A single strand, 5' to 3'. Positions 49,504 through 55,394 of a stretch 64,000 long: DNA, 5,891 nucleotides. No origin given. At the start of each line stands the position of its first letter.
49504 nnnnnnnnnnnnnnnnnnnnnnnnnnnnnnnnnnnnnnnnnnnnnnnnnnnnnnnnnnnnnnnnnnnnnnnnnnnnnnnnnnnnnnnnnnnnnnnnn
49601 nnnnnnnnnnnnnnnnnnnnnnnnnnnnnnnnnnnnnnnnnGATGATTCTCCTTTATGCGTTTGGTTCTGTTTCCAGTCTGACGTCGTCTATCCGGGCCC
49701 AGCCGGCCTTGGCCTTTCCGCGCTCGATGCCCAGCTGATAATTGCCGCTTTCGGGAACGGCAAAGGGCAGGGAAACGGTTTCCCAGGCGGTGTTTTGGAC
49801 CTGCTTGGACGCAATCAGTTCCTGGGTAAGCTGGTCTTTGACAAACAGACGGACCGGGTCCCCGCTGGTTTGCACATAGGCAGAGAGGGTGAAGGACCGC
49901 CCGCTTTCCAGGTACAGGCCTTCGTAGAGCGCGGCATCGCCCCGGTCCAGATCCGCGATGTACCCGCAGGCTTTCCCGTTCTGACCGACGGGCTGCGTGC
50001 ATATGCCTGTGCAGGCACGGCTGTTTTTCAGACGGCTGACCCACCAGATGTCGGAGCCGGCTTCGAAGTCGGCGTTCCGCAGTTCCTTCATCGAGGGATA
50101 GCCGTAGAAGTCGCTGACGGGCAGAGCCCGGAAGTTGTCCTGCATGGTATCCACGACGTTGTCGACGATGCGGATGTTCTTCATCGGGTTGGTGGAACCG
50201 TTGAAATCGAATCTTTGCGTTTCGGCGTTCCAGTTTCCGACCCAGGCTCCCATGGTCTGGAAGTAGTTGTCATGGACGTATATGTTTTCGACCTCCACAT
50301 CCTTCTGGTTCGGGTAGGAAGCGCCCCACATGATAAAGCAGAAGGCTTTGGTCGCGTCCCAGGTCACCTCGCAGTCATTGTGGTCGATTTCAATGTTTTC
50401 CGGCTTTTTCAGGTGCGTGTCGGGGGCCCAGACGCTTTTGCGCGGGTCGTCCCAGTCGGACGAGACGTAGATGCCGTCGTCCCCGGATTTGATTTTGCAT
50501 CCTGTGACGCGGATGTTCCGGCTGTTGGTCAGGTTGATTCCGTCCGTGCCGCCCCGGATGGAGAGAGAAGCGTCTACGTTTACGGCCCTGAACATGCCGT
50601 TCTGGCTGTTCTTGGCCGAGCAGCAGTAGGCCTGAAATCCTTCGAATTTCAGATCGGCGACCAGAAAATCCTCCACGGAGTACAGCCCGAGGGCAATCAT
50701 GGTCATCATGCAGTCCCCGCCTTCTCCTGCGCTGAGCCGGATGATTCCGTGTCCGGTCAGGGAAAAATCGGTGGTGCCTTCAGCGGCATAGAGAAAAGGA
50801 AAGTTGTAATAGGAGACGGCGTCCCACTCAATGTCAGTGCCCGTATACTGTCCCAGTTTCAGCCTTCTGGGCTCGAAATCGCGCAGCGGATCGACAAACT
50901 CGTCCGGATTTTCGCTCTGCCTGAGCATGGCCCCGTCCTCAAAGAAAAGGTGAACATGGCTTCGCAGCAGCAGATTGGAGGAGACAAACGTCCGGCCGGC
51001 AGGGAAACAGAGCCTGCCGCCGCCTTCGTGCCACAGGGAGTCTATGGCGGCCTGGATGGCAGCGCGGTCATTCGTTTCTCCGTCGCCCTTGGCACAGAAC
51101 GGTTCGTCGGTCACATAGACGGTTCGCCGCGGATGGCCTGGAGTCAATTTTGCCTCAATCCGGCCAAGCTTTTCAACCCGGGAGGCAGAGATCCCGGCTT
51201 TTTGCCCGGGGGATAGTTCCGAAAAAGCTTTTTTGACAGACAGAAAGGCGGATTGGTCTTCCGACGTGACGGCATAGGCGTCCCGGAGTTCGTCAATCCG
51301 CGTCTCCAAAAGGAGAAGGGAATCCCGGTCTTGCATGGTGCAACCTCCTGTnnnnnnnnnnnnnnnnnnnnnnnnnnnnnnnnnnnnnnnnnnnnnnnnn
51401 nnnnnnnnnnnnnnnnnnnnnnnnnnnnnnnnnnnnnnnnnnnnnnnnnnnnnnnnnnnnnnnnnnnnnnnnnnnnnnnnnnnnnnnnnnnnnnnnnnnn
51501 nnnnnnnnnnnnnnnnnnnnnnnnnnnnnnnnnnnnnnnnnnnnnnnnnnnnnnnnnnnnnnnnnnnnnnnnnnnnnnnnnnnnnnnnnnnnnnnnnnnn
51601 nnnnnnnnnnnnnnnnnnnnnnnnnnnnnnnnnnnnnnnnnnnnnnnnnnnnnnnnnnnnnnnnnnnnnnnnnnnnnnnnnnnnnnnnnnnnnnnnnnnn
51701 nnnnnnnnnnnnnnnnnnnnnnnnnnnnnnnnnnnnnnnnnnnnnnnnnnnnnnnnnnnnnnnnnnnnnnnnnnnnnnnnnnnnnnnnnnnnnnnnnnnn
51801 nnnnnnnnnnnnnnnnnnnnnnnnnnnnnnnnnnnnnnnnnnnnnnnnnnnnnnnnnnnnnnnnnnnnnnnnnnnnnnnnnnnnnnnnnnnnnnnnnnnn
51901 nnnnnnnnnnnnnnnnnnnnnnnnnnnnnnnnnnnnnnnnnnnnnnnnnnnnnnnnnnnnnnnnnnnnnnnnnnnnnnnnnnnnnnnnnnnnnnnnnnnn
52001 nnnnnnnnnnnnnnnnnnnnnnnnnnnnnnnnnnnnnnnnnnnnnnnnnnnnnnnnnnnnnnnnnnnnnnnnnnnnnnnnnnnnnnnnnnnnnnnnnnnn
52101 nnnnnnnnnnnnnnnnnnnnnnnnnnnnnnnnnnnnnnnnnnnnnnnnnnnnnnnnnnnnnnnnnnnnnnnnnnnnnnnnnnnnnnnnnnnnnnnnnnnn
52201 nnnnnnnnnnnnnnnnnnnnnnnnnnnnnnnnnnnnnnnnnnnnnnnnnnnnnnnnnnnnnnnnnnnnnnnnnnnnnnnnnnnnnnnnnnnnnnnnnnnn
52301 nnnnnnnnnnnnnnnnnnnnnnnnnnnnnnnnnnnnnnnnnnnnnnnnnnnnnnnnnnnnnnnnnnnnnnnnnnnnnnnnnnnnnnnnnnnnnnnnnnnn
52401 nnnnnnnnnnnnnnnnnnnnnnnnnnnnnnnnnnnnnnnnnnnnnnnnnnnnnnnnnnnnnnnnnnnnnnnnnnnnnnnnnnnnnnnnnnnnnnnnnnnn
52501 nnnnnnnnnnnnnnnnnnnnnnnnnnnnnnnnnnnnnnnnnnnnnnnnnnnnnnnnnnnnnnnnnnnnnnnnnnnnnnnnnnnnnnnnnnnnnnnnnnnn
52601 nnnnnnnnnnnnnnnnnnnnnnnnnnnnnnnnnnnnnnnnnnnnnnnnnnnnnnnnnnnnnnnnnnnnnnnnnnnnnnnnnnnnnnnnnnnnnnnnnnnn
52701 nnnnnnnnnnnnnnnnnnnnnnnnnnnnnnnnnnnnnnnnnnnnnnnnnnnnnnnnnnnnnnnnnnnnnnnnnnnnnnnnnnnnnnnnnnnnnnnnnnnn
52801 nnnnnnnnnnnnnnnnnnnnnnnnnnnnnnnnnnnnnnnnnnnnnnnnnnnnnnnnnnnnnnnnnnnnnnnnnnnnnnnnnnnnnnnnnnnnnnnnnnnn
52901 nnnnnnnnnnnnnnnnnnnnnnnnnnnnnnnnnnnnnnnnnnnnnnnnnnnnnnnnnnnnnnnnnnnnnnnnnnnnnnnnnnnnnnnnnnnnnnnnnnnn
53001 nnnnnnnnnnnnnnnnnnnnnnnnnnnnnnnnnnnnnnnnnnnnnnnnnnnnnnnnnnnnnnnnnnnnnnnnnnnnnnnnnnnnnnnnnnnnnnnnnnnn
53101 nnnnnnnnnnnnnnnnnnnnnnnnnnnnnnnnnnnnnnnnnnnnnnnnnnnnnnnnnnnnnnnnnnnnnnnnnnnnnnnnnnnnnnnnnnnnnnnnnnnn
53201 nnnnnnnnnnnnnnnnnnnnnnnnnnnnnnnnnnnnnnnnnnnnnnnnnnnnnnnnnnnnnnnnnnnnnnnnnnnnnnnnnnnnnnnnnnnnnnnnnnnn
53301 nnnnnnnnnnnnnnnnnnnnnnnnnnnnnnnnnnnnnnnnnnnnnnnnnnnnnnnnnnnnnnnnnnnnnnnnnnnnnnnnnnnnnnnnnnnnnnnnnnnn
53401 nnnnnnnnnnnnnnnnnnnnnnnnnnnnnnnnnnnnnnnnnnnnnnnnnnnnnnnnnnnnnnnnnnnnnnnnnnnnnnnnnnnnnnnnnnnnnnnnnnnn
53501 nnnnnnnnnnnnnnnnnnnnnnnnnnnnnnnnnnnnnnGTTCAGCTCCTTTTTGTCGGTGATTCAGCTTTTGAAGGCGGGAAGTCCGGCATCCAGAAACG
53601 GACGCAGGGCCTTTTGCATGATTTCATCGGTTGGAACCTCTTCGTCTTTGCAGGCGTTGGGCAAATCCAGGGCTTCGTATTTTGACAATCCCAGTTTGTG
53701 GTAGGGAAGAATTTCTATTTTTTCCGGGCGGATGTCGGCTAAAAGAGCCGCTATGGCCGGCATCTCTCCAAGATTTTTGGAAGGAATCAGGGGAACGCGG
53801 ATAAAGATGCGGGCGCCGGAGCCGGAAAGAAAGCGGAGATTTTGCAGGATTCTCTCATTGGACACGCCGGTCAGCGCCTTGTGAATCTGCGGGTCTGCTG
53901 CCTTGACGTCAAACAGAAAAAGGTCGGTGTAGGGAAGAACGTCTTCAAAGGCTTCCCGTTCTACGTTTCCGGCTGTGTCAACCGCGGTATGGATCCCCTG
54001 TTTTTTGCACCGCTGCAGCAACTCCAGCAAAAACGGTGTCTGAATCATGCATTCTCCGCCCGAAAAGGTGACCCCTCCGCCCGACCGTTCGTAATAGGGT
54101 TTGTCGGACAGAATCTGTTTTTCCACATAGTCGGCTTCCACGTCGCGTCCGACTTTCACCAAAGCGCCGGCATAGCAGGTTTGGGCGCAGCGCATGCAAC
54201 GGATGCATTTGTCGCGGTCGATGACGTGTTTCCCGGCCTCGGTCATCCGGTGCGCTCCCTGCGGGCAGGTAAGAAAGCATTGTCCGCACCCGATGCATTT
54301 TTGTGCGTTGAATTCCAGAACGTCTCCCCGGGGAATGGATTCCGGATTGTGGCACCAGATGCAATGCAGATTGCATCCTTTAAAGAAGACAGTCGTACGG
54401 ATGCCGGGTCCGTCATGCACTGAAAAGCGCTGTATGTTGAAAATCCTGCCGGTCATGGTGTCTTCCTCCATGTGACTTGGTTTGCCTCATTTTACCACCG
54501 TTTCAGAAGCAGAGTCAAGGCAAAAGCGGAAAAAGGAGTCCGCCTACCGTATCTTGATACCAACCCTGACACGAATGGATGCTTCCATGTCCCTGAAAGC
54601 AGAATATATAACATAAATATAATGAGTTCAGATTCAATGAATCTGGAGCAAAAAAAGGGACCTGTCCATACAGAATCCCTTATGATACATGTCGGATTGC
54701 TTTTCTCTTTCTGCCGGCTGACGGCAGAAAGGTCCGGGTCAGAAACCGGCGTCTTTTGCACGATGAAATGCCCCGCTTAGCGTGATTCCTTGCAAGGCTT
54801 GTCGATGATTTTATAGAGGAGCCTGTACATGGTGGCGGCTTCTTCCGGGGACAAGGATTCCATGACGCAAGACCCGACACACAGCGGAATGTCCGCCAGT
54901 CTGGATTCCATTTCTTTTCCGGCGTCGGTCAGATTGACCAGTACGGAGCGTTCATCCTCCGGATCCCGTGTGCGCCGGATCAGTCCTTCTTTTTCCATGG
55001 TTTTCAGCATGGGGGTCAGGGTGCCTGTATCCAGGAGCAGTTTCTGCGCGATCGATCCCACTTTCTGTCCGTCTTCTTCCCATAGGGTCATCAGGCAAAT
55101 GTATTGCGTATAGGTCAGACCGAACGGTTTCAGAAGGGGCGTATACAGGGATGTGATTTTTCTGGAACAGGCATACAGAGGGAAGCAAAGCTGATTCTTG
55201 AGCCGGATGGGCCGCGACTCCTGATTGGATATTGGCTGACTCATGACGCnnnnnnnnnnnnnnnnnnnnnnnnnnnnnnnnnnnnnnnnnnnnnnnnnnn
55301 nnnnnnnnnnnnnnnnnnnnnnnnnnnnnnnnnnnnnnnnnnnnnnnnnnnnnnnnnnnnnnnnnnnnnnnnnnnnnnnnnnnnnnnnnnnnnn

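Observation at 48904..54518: Operon coupling an atypical glycyl radical enzyme to a GH28-like beta-helix protein and a sugar-phosphate isomerase/epimerase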

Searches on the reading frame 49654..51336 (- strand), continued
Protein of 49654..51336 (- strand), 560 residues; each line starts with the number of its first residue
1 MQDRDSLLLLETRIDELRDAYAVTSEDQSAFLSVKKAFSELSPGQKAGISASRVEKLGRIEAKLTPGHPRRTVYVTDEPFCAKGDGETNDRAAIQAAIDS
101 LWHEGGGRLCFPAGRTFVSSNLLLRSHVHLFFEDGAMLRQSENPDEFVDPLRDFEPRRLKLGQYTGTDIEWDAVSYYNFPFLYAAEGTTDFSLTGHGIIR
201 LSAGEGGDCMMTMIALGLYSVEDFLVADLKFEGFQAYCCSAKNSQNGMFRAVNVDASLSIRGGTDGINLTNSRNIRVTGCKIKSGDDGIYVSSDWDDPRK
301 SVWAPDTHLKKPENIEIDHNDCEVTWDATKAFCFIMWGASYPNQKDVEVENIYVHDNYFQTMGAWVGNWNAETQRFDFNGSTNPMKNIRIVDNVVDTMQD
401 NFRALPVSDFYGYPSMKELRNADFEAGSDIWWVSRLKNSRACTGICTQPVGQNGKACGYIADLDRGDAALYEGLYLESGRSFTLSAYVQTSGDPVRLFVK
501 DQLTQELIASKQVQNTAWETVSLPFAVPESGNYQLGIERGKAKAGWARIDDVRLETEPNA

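Call 87: fold_search(model_id=the predicted structure, library=pdb)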
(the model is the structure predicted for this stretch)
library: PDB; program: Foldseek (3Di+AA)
matches with E <= 10: 1603; with E <= 0.001: 148
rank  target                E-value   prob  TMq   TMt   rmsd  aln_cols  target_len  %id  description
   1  8iqe_A                1.8e-11  1.00  0.21  0.21  19.5       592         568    9  Crystal structure of tetrameric K2-2 TSP (released 2024-02-21)
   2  8iqe_C                1.9e-11  1.00  0.22  0.21  19.0       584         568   11  Crystal structure of tetrameric K2-2 TSP (released 2024-02-21)
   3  8iq5_D                2.6e-11  1.00  0.22  0.21  19.0       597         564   10  Crystal structure of trimeric K2-2 TSP (released 2024-02-21)
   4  5w6h_A                3.1e-11  1.00  0.22  0.18  19.0       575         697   10  Crystal structure of Bacteriophage CBA120 tailspike protein 4 enzymatically active domain (TSP4dN, orf213) (released 2018-10-24)
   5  8iq9_A                5.1e-11  1.00  0.21  0.21  19.4       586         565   11  Crystal structure of trimeric K2-2 TSP in complex with tetrasaccharide and octasaccharide (released 2024-02-21)
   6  8iq5_A                7.6e-11  1.00  0.22  0.22  18.8       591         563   11  Crystal structure of trimeric K2-2 TSP (released 2024-02-21)
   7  3jur_A                9.1e-11  1.00  0.43  0.53   6.5       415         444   18  The crystal structure of a hyperthermoactive Exopolygalacturonase from Thermotoga maritima (released 2009-11-17)
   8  3jur_D                9.6e-11  1.00  0.41  0.50   7.5       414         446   18  The crystal structure of a hyperthermoactive Exopolygalacturonase from Thermotoga maritima (released 2009-11-17)
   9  8iqe_D                9.6e-11  1.00  0.22  0.22  17.7       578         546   11  Crystal structure of tetrameric K2-2 TSP (released 2024-02-21)
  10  8iq9_B                1.3e-10  1.00  0.22  0.22  19.1       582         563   11  Crystal structure of trimeric K2-2 TSP in complex with tetrasaccharide and octasaccharide (released 2024-02-21)
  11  8iqe_B                3.4e-10  1.00  0.21  0.22  18.4       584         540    9  Crystal structure of tetrameric K2-2 TSP (released 2024-02-21)
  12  2uve_B                6.7e-10  1.00  0.40  0.40   5.7       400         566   17  Structure of Yersinia enterocolitica Family 28 Exopolygalacturonase (released 2007-05-08)
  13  5olp_A                3.5e-09  1.00  0.41  0.52   6.3       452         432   16  Galacturonidase (released 2017-11-29)
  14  2uvf_B                4.9e-09  1.00  0.40  0.40   8.0       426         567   16  Structure of Yersinia enterocolitica Family 28 Exopolygalacturonase in Complex with Digalaturonic Acid (released 2007-05-08)
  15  2uve_A                7.6e-09  1.00  0.39  0.38   8.1       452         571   16  Structure of Yersinia enterocolitica Family 28 Exopolygalacturonase (released 2007-05-08)
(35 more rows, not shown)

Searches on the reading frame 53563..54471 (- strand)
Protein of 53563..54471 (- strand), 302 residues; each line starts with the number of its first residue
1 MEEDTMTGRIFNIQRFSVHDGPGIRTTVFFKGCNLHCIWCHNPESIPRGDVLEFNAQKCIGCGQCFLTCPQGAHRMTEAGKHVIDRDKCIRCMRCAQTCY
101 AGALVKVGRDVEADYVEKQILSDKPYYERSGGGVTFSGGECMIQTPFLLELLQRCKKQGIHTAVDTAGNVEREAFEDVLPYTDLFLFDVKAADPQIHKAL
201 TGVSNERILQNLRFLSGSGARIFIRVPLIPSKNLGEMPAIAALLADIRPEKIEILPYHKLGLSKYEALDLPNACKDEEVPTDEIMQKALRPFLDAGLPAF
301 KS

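Call 3: search_protein_families(library=pfam, proteins=[window:53563-54471:-])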
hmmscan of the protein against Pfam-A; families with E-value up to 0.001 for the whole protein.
window:53563-54471:- (302 aa): 13 families
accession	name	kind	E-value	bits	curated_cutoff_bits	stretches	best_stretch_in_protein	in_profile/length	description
PF04055.27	Radical_SAM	-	1.5e-16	61.4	29.5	1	99-243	14-165/166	Radical SAM superfamily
PF12837.12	Fer4_6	-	3.8e-13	49.1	25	2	52-73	2-23/24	4Fe-4S binding domain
PF13353.11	Fer4_12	-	8.6e-13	49.2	22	1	20-207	2-135/137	4Fe-4S single cluster domain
PF00037.32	Fer4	-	1.1e-12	47.7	21.1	2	53-73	2-22/24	4Fe-4S binding domain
PF12838.12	Fer4_7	-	3.6e-09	37.4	27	1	58-103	1-52/52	4Fe-4S dicluster domain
PF13237.11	Fer4_10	-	5.8e-09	36.2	25.5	1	54-99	4-52/53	4Fe-4S dicluster domain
PF12797.12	Fer4_2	-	1.2e-08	34.8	24.5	2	53-70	4-21/22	4Fe-4S binding domain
PF13187.11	Fer4_9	-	1.5e-06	28.6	27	1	58-103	1-51/52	4Fe-4S dicluster domain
PF14697.11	Fer4_21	-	2.9e-06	27.8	35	1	55-99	4-51/59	4Fe-4S dicluster domain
PF13484.11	Fer4_16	-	2.2e-05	25.6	30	0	88-114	1-27/66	4Fe-4S double cluster binding domain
PF12800.12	Fer4_4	-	4.3e-05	23.9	24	0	57-72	2-17/17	4Fe-4S binding domain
PF13459.11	Fer4_15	-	0.00053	21.1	22.4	0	83-99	2-18/66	4Fe-4S single cluster domain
PF13183.11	Fer4_8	-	0.00081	20.3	27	0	87-103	3-16/68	4Fe-4S dicluster domain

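Call 4: search_protein_families(library=ncbifam, proteins=[window:53563-54471:-])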
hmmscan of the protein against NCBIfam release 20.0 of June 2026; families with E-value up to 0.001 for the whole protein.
window:53563-54471:- (302 aa): 67 families (the best 25 are shown)
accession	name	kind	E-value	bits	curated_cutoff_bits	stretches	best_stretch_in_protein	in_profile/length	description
TIGR02494.1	PFLE_PFLC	subfamily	1.9e-101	339.2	174.35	1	10-291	1-288/293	glycyl-radical enzyme activating protein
NF043069.1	T4HPD_activ_SAM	equivalog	2.7e-99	332.3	425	1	8-296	2-292/299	trans-4-hydroxy-L-proline dehydratase activase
TIGR04395.1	cutC_activ_rSAM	equivalog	5e-85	285.5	360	1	7-283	4-288/309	choline TMA-lyase-activating enzyme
NF048010.1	SfplDhtActHpsHDes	equivalog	6.2e-85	284.6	430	1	5-287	3-293/298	(2S)-3-sulfopropanediol dehydratase activating enzyme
NF033719.1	ind_deCO2_activ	equivalog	1.7e-77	260.7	425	1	9-287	2-288/302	indoleacetate decarboxylase activase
NF033717.2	HPDL_rSAM_activ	equivalog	4.4e-74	249.5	420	1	7-297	3-301/311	4-hydroxyphenylacetate decarboxylase activase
NF048008.1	SfplDhtActHpfHKleb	equivalog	1e-73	248.4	500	1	10-282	2-283/308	(2S)-3-sulfopropanediol dehydratase activating enzyme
TIGR04003.1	rSAM_BssD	equivalog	9.8e-65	218.8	496.45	1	10-273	3-275/314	[benzylsuccinate synthase]-activating enzyme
NF007483.0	PRK10076.1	equivalog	5.7e-64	216.1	326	2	81-283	65-272/292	[formate-C-acetyltransferase]-activating enzyme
TIGR04041.1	activase_YjjW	hypoth_equivalog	5.4e-57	193.3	250.2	1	9-279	3-258/276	YjjW family glycine radical enzyme activase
TIGR02493.1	PFLA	equivalog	1.7e-56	191.3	231.75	2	90-288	27-228/235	pyruvate formate-lyase-activating protein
NF008356.0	PRK11145.1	equivalog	5.3e-48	163.4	375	2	90-288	32-233/246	pyruvate formate lyase 1-activating protein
TIGR02495.1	NrdG2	equivalog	2.5e-17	62.9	131.15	2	110-232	46-167/193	anaerobic ribonucleoside-triphosphate reductase activating protein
NF040864.1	HgcB_ferredoxin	equivalog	1e-11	44.5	99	1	51-108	8-66/93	mercury methylation ferredoxin HgcB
TIGR02491.1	NrdG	equivalog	1.1e-11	44.9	126.1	1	10-46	2-38/154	anaerobic ribonucleoside-triphosphate reductase activating protein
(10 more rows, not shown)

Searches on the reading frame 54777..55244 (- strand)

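Call 3: search_protein_families(library=pfam, proteins=[window:54777-55244:-])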
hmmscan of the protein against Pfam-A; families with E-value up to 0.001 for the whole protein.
window:54777-55244:- (155 aa): 5 families
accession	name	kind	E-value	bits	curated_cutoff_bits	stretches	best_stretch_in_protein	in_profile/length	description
PF01047.28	MarR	-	6.9e-20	71.1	24.6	1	43-101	1-59/59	MarR family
PF22381.2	Staph_reg_Sar_Rot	-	1.1e-18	67.6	27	1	33-112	2-81/85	Transcriptional regulator SarA/Rot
PF12802.13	MarR_2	-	1e-09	38.8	27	1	41-100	1-61/61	MarR family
PF13463.12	HTH_27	-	4.1e-07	30.6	22.2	1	43-109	1-68/68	Winged helix DNA-binding domain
PF03551.20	PadR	-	0.00052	20.4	27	0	71-111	29-71/75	Transcriptional regulator PadR-like family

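Call 4: search_protein_families(library=ncbifam, proteins=[window:54777-55244:-])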
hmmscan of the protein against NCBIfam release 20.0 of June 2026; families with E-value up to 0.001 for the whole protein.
window:54777-55244:- (155 aa): 14 families
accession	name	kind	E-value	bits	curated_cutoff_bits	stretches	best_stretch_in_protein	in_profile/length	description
NF052638.1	TransRegOhrRVib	equivalog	5.5e-35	120.2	200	1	12-148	4-138/141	transcriptional regulator OhrR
TIGR04472.1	reg_rSAM_mob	hypoth_equivalog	9.7e-14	51.6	240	1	49-145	35-131/141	radical SAM mobile pair system MarR family transcriptional regulator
TIGR02337.1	HpaR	equivalog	2e-11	43.8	121.2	1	30-118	13-101/130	homoprotocatechuate degradation operon regulator HpaR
NF045593.1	bilirub_TF_BilQ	equivalog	5.4e-11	42.3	125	1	28-148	13-133/135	bilirubin utilization transcriptional regulator BilQ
NF008565.1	PRK11512.1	equivalog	1.2e-08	35.1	240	1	28-147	23-143/144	multiple antibiotic resistance transcriptional regulator MarR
TIGR01889.1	Staph_reg_Sar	paralog_domain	1.4e-08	35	62.6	1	28-110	8-94/109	staphylococcal accessory regulator family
NF053777.1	Saro0803TransReg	equivalog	2.9e-08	33.5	200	1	30-146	22-138/140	Saro_0803 family transcriptional regulator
NF041230.1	BagL_FevM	exception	6.7e-08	32.7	230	1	14-112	11-107/145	MarR family transcriptional regulator BagL/FevM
NF050133.1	TransRegFabT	equivalog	4.4e-07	30.3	200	1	60-143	44-127/138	fatty acid biosynthesis transcriptional regulator FabT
NF038251.1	AdcR_fam_Zn_TF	equivalog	5.8e-07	29.8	175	1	42-113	33-103/143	zinc-dependent MarR family transcriptional regulator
NF002926.0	PRK03573.1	equivalog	9.1e-07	28.9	120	1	35-146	21-133/144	transcriptional regulator SlyA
NF052438.1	TransRegRv0880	equivalog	1.3e-06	28.3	220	1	44-112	33-101/143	Rv0880 family HTH-type transcriptional regulator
TIGR01884.1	cas_HTH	subfamily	0.00015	21.3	60.2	1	39-94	136-191/202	CRISPR-associated CARF protein Csa3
NF010349.0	PRK13777.1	equivalog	0.00016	21.1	153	1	36-114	37-115/190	HTH-type transcriptional regulator Hpr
